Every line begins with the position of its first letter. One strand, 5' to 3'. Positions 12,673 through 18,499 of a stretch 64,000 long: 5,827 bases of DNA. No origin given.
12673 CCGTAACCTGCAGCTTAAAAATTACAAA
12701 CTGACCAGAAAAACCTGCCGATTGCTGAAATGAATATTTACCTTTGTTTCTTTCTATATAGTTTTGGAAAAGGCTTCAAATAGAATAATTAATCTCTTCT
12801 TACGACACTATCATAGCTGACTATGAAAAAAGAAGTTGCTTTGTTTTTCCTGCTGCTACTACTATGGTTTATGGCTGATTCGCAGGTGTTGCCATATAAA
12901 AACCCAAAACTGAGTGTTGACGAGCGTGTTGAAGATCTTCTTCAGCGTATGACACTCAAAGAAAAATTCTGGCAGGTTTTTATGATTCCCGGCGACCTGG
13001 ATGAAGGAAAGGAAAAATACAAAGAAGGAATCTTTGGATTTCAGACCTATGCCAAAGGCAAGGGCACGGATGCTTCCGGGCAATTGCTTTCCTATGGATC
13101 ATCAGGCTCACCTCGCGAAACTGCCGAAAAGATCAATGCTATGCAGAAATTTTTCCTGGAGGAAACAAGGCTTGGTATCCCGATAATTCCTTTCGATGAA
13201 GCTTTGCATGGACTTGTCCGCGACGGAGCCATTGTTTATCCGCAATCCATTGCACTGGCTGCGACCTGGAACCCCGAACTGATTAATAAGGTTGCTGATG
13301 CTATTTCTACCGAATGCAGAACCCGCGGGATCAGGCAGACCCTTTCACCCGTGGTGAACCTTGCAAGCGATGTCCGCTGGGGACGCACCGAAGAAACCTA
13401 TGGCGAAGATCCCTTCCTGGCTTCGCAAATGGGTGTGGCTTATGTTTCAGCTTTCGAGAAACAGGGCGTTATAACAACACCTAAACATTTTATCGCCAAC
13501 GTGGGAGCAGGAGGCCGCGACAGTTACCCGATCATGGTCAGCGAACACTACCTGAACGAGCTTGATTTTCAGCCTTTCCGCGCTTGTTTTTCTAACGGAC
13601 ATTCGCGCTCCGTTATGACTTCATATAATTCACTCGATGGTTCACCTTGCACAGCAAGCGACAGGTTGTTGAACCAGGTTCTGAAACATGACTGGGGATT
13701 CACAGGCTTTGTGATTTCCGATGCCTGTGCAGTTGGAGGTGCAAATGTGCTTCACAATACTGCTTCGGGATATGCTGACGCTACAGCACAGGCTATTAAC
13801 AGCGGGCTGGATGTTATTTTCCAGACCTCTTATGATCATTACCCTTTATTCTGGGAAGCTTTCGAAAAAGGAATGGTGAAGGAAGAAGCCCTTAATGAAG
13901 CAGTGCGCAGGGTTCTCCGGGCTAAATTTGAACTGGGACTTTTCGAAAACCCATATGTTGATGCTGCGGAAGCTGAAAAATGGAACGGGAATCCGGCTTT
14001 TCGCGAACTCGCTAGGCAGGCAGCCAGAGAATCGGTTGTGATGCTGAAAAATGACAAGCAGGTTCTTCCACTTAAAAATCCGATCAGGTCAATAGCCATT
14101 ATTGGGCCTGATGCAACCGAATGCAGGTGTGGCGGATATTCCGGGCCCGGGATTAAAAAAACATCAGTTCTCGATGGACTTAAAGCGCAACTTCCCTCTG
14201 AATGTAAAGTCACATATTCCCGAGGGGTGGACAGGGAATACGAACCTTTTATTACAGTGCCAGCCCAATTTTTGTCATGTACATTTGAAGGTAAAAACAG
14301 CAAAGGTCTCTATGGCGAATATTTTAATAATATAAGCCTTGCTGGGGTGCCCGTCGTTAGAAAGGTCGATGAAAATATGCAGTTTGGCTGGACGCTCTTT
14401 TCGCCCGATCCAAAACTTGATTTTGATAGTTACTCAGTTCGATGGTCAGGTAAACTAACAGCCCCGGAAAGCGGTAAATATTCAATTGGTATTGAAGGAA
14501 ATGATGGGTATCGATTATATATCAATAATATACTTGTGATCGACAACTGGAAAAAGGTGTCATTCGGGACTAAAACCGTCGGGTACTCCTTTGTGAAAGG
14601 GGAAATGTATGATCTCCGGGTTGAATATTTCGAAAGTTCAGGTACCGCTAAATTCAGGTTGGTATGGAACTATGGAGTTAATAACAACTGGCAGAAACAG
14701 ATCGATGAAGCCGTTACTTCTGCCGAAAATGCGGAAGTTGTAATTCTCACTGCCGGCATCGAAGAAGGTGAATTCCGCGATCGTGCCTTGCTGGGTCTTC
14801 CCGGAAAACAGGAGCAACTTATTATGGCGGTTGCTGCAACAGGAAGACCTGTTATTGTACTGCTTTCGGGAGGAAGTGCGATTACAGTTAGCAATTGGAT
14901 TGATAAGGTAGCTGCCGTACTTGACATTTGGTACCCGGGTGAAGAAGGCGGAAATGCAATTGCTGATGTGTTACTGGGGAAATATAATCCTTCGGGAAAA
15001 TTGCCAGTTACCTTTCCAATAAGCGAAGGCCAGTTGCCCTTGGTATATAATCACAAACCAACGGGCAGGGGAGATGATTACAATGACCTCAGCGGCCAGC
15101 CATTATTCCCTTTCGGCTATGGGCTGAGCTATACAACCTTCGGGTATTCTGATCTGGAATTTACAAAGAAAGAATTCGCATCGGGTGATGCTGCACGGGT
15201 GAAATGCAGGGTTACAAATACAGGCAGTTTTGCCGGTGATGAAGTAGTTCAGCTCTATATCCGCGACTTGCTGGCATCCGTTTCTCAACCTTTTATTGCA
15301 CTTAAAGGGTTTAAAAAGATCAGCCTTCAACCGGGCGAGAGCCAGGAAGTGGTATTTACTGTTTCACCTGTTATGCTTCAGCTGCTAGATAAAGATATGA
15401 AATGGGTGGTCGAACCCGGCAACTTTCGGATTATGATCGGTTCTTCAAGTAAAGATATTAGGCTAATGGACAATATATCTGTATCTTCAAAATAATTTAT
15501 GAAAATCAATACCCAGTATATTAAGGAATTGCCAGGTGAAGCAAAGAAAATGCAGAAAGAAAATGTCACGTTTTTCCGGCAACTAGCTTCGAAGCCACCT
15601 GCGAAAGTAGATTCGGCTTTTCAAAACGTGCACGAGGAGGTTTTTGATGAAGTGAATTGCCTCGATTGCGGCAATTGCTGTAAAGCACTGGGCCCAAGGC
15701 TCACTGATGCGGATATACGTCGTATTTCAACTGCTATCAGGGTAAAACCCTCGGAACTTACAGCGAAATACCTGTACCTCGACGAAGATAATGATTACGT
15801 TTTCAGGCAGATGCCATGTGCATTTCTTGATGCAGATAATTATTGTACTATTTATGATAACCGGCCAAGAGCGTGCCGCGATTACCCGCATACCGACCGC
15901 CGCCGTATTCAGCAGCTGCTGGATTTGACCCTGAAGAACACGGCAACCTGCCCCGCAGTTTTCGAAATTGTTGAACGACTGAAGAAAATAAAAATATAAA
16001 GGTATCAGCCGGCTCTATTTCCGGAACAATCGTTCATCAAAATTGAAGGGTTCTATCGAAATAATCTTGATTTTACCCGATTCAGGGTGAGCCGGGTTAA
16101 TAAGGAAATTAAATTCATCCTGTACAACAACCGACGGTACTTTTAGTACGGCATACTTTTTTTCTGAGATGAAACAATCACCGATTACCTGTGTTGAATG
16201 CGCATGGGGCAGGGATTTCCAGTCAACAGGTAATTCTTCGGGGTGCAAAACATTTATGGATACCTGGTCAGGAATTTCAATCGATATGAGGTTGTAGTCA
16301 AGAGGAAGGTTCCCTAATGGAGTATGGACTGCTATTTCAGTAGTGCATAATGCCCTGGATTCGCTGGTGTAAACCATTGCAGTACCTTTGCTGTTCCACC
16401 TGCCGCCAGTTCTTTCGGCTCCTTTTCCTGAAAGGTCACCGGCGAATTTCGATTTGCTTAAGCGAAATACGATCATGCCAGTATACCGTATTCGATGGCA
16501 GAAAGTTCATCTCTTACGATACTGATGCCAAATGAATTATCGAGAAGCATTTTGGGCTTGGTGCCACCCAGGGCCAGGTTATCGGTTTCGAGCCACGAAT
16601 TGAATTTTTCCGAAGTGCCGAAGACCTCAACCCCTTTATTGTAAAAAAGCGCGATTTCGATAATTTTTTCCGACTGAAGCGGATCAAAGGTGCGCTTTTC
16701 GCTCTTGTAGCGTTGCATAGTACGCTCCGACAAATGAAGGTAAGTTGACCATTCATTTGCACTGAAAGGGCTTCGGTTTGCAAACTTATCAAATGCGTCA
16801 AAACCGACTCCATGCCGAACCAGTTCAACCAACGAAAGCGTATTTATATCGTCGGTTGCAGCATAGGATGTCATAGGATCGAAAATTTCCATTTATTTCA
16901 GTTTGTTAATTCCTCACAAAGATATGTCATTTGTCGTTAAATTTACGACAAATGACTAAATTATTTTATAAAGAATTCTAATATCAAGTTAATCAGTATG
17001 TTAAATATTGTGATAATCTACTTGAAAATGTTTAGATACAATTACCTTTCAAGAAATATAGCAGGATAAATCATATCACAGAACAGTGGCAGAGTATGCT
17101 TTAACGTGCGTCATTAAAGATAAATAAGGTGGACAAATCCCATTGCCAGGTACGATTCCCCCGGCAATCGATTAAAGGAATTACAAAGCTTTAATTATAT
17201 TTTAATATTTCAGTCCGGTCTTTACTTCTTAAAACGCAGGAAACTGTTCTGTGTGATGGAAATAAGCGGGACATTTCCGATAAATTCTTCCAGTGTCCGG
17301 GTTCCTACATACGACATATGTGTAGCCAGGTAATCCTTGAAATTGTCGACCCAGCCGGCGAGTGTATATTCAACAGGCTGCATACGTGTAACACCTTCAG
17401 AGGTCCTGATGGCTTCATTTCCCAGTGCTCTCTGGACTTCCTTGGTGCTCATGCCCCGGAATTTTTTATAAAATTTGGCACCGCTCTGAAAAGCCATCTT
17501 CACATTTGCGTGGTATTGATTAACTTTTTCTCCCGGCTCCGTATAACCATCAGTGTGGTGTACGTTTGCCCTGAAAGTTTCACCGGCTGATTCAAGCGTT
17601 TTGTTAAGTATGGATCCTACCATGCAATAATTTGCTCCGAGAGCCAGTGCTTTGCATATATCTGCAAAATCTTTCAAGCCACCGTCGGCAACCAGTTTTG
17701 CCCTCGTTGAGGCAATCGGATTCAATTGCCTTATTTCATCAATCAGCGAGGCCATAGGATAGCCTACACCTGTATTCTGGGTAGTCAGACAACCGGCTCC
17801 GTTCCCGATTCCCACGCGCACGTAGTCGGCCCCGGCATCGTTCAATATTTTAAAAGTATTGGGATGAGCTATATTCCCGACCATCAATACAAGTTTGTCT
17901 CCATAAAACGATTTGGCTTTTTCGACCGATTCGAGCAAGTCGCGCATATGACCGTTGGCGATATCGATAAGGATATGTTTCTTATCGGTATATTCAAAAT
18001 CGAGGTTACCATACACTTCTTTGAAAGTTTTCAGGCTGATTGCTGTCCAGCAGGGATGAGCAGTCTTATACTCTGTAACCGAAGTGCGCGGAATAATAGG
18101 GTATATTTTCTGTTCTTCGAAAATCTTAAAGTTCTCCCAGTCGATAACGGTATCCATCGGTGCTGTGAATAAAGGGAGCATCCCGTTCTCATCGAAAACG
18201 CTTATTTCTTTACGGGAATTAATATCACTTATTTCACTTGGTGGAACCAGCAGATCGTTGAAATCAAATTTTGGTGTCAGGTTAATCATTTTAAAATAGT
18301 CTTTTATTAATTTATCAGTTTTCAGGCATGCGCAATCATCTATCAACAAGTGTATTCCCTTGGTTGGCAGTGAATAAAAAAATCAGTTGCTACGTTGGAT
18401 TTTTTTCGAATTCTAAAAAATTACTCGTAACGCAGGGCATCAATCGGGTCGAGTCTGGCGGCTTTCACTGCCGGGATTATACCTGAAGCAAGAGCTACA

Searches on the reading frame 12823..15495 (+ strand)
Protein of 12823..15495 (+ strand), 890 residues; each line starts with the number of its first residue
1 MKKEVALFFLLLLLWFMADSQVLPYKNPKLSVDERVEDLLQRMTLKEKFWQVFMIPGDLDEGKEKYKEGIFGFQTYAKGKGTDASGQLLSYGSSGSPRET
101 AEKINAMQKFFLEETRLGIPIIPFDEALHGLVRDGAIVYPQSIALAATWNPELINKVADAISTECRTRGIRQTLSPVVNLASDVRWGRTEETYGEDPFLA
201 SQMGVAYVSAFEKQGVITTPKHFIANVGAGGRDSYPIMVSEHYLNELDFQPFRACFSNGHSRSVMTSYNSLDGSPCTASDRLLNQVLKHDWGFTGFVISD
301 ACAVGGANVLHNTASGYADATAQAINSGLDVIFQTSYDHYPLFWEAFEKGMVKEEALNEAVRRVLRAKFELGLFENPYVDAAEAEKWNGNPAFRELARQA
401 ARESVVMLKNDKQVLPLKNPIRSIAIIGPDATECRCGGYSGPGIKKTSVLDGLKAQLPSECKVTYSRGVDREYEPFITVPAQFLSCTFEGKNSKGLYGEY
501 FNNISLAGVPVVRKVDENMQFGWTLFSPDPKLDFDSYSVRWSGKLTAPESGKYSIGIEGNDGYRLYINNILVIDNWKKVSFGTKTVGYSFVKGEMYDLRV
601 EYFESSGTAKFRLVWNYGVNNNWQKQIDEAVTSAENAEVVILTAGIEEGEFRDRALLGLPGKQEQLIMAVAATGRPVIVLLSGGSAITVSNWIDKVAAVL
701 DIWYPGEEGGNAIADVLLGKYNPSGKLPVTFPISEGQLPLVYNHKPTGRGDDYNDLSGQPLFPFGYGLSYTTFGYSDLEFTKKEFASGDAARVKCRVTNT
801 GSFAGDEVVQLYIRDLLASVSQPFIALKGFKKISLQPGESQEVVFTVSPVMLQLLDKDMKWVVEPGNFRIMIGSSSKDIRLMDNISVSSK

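Call 50: search_protein_families(library=pfam, max_evalue=0.001, proteins=[window:12823-15495:+])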
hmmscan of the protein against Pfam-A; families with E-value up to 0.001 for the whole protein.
window:12823-15495:+ (890 aa): 4 families
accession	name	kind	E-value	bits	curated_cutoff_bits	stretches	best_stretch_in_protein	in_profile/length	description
PF00933.27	Glyco_hydro_3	-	2.3e-60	205.1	27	1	86-366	30-315/316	Glycosyl hydrolase family 3 N terminal domain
PF01915.27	Glyco_hydro_3_C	-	4.7e-57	193.6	31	1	405-770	1-200/200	Glycosyl hydrolase family 3 C-terminal domain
PF07691.17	PA14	-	4.5e-27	95.1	24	1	493-616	2-134/147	PA14 domain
PF14310.12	Fn3-like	-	1.7e-23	83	25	1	807-876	1-71/71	Fibronectin type III-like domain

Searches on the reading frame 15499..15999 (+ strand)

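Call 50: search_protein_families(library=pfam, max_evalue=0.001, proteins=[window:15499-15999:+])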
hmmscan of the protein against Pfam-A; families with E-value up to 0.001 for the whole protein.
window:15499-15999:+ (166 aa): 1 family
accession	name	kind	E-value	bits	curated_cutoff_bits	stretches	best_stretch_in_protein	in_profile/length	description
PF03692.20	CxxCxxCC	-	6.2e-15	56.1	23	1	53-138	1-78/85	Putative zinc- or iron-chelating domain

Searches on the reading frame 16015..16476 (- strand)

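Call 50: search_protein_families(library=pfam, max_evalue=0.001, proteins=[window:16015-16476:-])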
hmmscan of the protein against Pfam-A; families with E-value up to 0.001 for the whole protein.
window:16015-16476:- (153 aa): 1 family
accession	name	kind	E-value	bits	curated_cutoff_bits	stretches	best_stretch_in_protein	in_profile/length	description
PF08808.17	RES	-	1.5e-25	90.5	23.2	1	4-147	3-157/157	RES domain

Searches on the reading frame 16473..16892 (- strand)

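Call 50: search_protein_families(library=pfam, max_evalue=0.001, proteins=[window:16473-16892:-])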
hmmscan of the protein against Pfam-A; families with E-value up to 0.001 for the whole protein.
window:16473-16892:- (139 aa): 2 families
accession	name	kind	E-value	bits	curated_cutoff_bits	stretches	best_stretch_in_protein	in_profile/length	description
PF20432.4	Xre-like-HTH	-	1.3e-13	51.5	25.8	1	21-81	2-62/63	Antitoxin Xre-like helix-turn-helix domain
PF09722.15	Xre_MbcA_ParS_C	-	5.8e-13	49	24.5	1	88-136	3-51/51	Antitoxin Xre/MbcA/ParS C-terminal toxin-binding domain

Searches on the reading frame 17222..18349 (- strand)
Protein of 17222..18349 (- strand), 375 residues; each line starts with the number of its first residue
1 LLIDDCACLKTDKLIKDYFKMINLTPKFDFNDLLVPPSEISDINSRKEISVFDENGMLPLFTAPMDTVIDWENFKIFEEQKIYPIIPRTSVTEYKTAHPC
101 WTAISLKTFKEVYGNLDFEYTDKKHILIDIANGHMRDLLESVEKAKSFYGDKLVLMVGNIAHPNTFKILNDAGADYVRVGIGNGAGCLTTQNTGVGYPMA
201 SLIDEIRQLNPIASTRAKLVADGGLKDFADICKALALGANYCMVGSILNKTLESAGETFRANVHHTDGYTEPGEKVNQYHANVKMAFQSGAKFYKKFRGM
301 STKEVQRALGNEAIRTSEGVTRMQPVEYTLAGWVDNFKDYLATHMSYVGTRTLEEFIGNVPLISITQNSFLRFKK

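Call 50: search_protein_families(library=pfam, max_evalue=0.001, proteins=[window:17222-18349:-])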
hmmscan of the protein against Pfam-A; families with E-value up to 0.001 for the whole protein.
window:17222-18349:- (375 aa): 3 families
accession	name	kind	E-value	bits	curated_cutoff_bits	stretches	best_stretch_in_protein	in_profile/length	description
PF00478.31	IMPDH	-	1.1e-38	133.6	25.6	1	126-369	120-338/345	IMP dehydrogenase / GMP reductase domain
PF01070.24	FMN_dh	-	5.1e-07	29.5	24.9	1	203-257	260-314/350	FMN-dependent dehydrogenase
PF01645.23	Glu_synthase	-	7.2e-05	22.6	20.4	1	137-246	190-305/369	Conserved region in glutamate synthase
